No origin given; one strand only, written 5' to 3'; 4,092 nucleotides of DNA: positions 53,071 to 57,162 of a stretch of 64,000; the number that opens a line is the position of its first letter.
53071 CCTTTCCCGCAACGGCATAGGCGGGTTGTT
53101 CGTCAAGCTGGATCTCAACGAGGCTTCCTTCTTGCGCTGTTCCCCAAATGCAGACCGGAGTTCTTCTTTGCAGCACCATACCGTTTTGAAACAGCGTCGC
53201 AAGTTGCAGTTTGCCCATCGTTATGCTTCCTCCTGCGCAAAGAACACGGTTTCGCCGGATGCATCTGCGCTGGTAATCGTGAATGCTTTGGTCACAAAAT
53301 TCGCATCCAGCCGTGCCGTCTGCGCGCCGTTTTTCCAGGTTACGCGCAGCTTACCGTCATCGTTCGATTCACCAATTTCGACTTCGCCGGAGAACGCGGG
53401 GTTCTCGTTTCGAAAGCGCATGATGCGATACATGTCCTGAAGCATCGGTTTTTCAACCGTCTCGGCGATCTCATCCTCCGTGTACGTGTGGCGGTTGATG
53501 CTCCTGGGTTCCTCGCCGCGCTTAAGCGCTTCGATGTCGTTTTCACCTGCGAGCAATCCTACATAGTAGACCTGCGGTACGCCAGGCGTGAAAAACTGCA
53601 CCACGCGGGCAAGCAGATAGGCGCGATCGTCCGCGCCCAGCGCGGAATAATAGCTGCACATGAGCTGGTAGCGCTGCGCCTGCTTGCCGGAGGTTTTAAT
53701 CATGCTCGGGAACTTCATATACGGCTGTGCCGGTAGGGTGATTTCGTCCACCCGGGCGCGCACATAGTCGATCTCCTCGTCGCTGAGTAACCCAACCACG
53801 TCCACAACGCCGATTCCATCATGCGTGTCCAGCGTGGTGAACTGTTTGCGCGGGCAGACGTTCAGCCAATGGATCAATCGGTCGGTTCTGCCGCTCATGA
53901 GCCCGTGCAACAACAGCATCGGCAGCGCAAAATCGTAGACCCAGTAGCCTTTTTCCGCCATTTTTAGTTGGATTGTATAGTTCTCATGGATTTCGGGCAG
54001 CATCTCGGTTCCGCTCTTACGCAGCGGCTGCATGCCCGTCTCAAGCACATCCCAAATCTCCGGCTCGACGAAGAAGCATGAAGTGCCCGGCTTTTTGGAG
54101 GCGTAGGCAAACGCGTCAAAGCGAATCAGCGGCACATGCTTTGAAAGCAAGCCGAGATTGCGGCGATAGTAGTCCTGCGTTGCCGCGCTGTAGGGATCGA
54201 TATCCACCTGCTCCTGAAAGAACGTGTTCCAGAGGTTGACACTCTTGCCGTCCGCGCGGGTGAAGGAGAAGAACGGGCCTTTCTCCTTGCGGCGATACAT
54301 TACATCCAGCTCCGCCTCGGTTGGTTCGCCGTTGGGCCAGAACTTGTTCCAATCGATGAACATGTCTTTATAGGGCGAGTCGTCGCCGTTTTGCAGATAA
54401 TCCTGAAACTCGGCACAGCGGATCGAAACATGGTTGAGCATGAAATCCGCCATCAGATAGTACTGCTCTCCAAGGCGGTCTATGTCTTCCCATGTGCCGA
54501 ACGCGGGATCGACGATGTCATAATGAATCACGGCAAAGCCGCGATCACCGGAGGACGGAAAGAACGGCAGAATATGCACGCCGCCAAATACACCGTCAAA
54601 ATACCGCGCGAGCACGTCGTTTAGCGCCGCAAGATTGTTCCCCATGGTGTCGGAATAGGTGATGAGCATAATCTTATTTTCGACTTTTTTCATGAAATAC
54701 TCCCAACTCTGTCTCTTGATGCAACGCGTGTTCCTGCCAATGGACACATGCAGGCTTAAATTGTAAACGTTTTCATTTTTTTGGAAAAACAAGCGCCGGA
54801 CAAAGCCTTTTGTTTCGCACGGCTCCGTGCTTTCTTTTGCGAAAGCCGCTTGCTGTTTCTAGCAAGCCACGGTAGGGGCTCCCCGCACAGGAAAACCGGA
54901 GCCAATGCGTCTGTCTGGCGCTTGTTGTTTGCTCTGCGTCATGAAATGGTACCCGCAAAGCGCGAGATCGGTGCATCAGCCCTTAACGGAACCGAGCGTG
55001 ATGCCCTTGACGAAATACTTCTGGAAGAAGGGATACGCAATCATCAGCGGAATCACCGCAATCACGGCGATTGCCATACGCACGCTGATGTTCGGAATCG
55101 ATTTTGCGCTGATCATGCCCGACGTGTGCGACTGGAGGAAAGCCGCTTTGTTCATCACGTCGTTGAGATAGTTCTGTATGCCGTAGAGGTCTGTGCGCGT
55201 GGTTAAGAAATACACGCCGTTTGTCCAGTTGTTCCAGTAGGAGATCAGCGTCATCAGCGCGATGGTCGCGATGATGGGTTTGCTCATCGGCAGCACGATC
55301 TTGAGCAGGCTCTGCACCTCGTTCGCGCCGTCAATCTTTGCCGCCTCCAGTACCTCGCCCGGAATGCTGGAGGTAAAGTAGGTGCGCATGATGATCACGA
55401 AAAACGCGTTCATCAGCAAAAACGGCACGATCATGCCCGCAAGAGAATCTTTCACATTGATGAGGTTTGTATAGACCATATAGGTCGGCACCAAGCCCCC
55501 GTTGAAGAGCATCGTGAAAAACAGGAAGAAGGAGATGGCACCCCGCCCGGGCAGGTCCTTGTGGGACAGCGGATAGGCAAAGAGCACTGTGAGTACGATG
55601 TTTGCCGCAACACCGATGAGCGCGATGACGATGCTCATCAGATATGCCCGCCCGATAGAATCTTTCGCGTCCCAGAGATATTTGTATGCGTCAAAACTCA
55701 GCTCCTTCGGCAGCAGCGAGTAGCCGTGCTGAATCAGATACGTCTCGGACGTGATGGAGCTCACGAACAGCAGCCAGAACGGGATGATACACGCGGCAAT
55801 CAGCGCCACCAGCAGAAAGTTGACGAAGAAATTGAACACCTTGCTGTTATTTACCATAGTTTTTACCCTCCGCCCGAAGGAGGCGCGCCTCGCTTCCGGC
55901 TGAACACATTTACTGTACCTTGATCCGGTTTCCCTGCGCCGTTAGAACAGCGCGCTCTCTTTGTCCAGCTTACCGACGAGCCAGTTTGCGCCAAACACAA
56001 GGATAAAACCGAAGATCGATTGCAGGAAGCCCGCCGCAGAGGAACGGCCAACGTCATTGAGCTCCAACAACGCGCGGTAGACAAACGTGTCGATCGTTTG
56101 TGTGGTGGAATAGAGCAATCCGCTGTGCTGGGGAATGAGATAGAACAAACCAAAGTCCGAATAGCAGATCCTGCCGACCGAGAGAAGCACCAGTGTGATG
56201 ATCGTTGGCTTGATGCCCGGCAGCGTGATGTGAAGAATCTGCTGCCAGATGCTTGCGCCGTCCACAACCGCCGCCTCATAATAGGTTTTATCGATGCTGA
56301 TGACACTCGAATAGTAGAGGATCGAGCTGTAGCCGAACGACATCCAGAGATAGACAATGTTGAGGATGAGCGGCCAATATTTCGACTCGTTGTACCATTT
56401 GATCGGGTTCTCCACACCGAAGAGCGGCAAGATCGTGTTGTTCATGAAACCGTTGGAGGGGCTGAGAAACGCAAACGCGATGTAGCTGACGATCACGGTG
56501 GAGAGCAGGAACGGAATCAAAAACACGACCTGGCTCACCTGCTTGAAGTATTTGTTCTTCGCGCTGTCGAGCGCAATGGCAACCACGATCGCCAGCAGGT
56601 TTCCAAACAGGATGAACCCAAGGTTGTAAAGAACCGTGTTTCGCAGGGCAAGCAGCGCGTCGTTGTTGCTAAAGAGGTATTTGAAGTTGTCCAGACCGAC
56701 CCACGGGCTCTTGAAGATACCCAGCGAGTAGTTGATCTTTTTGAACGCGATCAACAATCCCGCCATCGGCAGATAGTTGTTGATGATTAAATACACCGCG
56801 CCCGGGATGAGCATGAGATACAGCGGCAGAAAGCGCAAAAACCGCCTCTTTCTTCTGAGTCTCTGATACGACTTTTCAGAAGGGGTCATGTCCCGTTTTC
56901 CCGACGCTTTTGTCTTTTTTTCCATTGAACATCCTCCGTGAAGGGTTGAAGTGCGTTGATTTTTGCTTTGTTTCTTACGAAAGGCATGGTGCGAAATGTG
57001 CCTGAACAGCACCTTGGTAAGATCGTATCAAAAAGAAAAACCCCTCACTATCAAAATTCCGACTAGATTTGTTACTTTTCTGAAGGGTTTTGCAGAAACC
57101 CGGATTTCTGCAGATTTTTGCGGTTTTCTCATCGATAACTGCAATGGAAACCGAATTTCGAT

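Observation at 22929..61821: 39-kb sugar-import locus built almost entirely of cytoplasmic esterases, with two GH13_18 phosphorylases as the only glycosidic-bond enzymes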

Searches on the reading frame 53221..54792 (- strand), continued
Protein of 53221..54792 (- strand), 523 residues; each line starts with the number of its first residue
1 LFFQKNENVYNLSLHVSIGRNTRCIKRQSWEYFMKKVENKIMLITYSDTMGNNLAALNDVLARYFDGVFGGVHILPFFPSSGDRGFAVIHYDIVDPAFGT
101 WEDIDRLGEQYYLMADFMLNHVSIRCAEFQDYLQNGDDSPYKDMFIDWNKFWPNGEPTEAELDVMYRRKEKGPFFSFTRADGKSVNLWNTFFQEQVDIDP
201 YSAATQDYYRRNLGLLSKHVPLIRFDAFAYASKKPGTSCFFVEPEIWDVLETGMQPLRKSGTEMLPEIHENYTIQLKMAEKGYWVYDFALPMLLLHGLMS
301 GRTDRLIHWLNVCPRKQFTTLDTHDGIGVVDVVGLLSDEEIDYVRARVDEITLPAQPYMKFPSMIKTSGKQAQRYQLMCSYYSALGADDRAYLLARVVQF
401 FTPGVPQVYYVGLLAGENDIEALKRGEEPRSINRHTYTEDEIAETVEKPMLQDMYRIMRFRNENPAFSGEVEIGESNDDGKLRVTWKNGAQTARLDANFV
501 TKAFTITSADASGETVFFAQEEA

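Call 34: find_related_loci(query=A1, collection=genome_contigs, flank=10000)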
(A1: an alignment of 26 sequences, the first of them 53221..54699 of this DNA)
Query A1 (492 aa) in genome_contigs; peptide patterns used: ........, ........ (x = any residue, [..] = any of these).
187 stretches matched a pattern; 97 encode a relative of the query (tblastn E <= 1e-3); the best 80 are kept; 80 distinct loci.
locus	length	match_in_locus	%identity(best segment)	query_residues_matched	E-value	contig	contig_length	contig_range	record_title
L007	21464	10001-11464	88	3-490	0e+0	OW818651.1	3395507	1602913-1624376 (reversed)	metagenome genome assembly, chromosome: 1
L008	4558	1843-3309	87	2-490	0e+0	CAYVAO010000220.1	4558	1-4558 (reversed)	MAG TPA_asm: uncultured Christensenella sp. isolate SRP167436_co1_26 genome assembly, contig: NODE_31606_length_4558_cov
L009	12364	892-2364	88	2-492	0e+0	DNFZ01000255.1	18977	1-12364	MAG TPA_asm: Clostridiales bacterium isolate UBA8911 contig_110498, whole genome shotgun sequence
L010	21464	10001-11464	81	3-489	0e+0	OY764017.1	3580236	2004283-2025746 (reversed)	MAG: Christensenellaceae bacterium isolate da863df8-3121-48c8-a9fd-195775925dd7 genome assembly, chromosome: 1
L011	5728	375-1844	80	2-490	0e+0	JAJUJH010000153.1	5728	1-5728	MAG: Clostridiales bacterium isolate bin112 k141_4926_length_5728_cov_14.2302, whole genome shotgun sequence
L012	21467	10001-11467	81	2-489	0e+0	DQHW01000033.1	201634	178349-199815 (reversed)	MAG TPA_asm: Anaerolineaceae bacterium isolate UBA8523 contig_35824, whole genome shotgun sequence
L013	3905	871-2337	81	3-490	0e+0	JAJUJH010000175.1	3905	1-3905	MAG: Clostridiales bacterium isolate bin112 k141_883188_length_3905_cov_8.0000, whole genome shotgun sequence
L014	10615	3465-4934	82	2-491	0e+0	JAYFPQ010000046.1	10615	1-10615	MAG: Christensenella sp. isolate CA_127_R1 c_CA_000000051708, whole genome shotgun sequence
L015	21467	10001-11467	80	3-490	0e+0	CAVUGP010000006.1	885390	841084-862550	MAG: uncultured Chloroflexia bacterium isolate MFD02416.bin.1.138 genome assembly, contig: contig_20977, whole genome sh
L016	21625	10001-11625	82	2-491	0e+0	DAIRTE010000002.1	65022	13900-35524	MAG TPA_asm: Clostridia bacterium isolate CTOTU7604 NODE_918_length_65022_cov_8.076870, whole genome shotgun sequence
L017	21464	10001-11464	88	3-490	0e+0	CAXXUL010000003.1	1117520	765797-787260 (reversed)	MAG: Christensenellaceae bacterium isolate 01a02c0c-5802-4c47-8e2d-6646ecf7da28 genome assembly, contig: contig_3, whole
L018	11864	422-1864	73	3-483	0e+0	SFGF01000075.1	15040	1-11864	MAG: Lachnospiraceae bacterium isolate W0P45.013 Contig1566, whole genome shotgun sequence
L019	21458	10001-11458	74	3-487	0e+0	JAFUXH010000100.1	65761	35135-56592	MAG: Clostridia bacterium isolate RGIG4910 Roe_deer_Rumen-2__c314448, whole genome shotgun sequence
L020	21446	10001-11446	73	3-483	0e+0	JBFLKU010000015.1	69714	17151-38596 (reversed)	MAG: Eubacteriales bacterium isolate RS1.bin4 k97_402755, whole genome shotgun sequence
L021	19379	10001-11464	80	3-489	0e+0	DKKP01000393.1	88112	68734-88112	MAG TPA_asm: Anaerolineales bacterium UBA6663 UBA6663_contig_790, whole genome shotgun sequence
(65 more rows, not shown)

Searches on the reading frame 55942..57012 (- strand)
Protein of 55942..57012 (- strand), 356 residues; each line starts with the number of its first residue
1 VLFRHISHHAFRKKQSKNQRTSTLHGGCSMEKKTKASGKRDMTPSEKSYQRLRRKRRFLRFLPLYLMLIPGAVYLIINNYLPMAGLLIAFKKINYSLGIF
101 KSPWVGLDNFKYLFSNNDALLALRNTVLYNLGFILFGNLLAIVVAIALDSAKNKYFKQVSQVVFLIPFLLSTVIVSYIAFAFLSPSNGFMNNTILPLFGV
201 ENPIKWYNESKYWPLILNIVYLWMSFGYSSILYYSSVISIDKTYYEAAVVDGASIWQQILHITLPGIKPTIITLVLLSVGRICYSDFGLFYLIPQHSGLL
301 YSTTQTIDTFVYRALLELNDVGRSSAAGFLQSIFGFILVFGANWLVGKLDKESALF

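Call 6: search_protein_families(library=pfam, proteins=[window:55942-57012:-], max_evalue=0.001)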
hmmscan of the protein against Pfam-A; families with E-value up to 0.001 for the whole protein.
window:55942-57012:- (356 aa): 1 family
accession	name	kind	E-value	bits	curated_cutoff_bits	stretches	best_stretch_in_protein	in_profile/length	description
PF00528.27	BPD_transp_1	-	4.1e-16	59.7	26.4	1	137-347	1-180/184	Binding-protein-dependent transport system inner membrane component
